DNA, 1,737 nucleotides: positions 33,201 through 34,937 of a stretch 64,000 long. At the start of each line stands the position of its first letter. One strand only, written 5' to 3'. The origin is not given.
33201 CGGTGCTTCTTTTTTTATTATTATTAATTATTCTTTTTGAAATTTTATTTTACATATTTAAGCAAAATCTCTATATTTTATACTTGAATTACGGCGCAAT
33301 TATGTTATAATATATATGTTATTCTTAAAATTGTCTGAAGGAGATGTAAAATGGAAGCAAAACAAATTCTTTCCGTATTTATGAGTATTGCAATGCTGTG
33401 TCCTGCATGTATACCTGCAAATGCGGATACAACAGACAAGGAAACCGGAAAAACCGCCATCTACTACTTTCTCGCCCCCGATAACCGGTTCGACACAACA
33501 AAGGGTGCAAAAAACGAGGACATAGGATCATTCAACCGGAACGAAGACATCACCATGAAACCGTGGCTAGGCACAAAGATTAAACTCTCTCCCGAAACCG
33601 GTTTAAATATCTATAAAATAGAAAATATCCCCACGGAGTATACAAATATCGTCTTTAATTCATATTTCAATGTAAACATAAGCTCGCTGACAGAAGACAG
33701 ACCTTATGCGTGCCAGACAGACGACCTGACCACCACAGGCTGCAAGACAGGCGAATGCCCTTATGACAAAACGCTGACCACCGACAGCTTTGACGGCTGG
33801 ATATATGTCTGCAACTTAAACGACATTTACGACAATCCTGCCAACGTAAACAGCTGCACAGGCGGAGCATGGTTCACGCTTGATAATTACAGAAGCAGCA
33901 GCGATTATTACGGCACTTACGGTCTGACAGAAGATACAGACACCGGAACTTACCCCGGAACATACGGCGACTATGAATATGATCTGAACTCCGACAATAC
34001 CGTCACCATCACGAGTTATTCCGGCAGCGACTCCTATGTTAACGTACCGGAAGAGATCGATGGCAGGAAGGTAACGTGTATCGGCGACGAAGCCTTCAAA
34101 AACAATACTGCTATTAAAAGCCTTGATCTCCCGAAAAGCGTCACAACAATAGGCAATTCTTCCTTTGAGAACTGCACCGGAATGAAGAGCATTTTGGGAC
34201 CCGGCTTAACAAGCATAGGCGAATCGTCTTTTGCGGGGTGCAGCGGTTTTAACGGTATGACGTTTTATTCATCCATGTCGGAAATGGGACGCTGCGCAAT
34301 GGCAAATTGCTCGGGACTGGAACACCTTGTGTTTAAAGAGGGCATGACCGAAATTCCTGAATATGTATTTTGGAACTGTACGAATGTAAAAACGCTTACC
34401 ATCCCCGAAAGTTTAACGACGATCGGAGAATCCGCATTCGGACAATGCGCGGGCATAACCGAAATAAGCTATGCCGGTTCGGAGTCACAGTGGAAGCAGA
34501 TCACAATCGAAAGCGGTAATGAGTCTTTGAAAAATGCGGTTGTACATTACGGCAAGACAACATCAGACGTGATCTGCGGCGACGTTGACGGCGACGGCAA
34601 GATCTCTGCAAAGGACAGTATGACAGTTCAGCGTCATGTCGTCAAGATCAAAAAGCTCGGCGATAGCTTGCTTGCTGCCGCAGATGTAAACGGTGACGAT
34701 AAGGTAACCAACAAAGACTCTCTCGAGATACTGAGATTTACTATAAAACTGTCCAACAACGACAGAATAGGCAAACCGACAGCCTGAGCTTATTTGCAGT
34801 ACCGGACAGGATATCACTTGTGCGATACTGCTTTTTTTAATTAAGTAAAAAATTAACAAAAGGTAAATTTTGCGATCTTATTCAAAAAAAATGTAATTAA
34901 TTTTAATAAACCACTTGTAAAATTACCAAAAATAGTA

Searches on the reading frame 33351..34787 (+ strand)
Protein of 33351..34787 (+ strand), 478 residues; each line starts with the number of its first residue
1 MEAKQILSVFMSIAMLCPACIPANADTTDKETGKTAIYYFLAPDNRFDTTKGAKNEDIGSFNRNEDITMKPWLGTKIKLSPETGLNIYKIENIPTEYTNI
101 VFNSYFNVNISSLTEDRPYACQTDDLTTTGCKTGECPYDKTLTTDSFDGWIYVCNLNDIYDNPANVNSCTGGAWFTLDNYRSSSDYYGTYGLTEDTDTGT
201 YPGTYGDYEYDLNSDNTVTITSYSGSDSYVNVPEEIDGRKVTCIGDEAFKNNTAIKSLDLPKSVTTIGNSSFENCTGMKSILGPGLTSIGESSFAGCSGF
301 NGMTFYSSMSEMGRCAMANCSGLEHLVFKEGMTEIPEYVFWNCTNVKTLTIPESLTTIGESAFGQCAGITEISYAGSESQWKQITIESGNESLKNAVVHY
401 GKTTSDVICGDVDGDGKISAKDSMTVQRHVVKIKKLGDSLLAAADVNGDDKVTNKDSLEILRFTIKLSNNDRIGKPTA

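Call 11: search_protein_families(library=pfam, proteins=[window:33351-34787:+], max_evalue=0.001)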
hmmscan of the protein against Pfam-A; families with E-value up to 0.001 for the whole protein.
window:33351-34787:+ (478 aa): 2 families
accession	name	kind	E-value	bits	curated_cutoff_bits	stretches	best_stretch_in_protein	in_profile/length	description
PF13306.12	LRR_5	-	8.4e-31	107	27.7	2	285-378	21-112/127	BspA type Leucine rich repeat region (6 copies)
PF00404.24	Dockerin_1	-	3.4e-10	40.4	22.9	1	410-460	2-52/57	Dockerin type I domain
